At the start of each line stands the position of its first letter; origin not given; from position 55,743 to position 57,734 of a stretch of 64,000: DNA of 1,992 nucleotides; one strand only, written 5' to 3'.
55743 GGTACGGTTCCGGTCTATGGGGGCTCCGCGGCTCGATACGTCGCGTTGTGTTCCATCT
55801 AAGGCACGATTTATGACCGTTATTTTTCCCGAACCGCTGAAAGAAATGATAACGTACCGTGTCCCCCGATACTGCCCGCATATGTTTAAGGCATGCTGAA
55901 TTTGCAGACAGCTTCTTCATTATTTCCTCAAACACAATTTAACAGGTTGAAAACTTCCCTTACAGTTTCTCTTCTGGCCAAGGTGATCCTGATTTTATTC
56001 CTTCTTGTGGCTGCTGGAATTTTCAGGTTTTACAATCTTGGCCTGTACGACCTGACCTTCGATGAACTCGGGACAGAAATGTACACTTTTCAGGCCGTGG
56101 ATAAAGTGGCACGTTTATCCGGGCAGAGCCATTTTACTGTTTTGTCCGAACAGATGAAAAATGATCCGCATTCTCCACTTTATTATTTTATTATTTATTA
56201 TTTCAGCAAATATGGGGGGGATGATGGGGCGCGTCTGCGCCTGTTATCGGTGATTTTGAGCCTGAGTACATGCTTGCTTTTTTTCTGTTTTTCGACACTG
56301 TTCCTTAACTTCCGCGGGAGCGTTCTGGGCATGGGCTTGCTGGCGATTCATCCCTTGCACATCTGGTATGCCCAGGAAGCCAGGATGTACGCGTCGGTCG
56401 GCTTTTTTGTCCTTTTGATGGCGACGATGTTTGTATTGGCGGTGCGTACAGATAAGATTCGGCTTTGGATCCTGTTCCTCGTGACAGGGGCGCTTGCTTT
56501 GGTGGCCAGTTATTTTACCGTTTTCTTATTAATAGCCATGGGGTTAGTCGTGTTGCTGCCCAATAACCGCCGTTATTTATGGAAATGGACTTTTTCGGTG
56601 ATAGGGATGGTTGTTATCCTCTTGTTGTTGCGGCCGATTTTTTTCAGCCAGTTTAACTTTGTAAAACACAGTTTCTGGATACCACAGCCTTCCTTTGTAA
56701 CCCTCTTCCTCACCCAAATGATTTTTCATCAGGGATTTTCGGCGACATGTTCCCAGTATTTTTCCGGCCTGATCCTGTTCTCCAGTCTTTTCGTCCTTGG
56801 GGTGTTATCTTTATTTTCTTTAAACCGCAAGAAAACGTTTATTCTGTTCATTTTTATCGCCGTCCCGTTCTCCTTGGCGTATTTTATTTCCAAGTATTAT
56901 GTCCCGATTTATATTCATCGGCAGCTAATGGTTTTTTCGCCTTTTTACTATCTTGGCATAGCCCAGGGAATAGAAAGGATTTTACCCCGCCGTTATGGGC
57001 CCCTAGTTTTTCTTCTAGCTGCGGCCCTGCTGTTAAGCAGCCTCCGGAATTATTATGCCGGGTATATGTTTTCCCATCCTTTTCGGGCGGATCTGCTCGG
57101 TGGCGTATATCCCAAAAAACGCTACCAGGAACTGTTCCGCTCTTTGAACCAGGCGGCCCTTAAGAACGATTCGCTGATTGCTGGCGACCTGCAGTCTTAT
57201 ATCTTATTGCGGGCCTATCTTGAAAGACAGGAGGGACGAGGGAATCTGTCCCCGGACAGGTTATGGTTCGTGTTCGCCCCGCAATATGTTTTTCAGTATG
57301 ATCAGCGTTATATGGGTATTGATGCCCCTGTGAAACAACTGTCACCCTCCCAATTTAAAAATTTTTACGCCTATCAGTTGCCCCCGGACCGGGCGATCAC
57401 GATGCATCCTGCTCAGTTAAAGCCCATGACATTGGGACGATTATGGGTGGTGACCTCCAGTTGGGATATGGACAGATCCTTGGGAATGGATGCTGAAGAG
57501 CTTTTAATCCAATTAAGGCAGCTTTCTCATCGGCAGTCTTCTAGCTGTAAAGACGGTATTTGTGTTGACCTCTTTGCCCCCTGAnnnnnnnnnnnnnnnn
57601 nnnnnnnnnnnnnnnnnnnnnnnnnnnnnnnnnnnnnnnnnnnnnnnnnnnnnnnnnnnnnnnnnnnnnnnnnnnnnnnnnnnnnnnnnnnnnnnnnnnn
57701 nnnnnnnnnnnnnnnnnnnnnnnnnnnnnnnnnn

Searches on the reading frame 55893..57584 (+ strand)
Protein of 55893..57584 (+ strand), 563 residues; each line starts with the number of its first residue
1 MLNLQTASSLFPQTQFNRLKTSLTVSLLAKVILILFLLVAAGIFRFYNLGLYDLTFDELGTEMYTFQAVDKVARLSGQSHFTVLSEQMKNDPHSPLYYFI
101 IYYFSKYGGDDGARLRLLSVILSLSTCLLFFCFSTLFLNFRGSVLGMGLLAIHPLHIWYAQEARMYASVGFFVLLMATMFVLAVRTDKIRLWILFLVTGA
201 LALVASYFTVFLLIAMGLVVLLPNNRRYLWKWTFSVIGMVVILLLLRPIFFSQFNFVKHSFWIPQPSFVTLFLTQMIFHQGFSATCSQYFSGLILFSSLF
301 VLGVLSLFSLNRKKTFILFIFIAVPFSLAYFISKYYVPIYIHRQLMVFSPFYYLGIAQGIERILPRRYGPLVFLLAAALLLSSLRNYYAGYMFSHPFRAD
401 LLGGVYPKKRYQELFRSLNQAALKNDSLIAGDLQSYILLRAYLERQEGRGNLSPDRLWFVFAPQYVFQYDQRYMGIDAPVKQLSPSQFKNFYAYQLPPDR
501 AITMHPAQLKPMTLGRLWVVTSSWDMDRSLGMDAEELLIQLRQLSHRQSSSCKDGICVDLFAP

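Call 7: search_protein_families(library=pfam, proteins=[window:55893-57584:+], max_evalue=0.01)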
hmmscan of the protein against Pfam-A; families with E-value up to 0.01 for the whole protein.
window:55893-57584:+ (563 aa): 1 family
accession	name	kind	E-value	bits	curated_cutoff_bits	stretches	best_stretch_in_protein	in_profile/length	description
PF13231.12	PMT_2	-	6.7e-08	33.3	26.1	1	93-248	2-156/160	Dolichyl-phosphate-mannose-protein mannosyltransferase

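Call 9: search_protein_families(library=ncbifam, proteins=[window:55893-57584:+], max_evalue=0.1)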
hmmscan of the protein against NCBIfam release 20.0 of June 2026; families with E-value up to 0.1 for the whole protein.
window:55893-57584:+ (563 aa): 2 families
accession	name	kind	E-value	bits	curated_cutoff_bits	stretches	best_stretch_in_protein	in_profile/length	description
NF052499.1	MnslTaseMT1671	equivalog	6.1e-08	31.5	900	1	134-378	119-367/523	mannosyltransferase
TIGR02896.1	spore_III_AF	equivalog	0.059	13.8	61.3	0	209-250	11-50/106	stage III sporulation protein AF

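Call 43: search_solved_structures(query=window:55893-57584:+, max_evalue=1)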
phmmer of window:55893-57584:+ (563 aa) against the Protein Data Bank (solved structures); distinct sequences matched with E-value up to 1: 0.

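Call 87: search_solved_structures(query=A6, max_evalue=1)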
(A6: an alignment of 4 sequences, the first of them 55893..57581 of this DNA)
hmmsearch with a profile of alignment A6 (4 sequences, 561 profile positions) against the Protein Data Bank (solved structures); distinct sequences matched with E-value up to 1: 0.
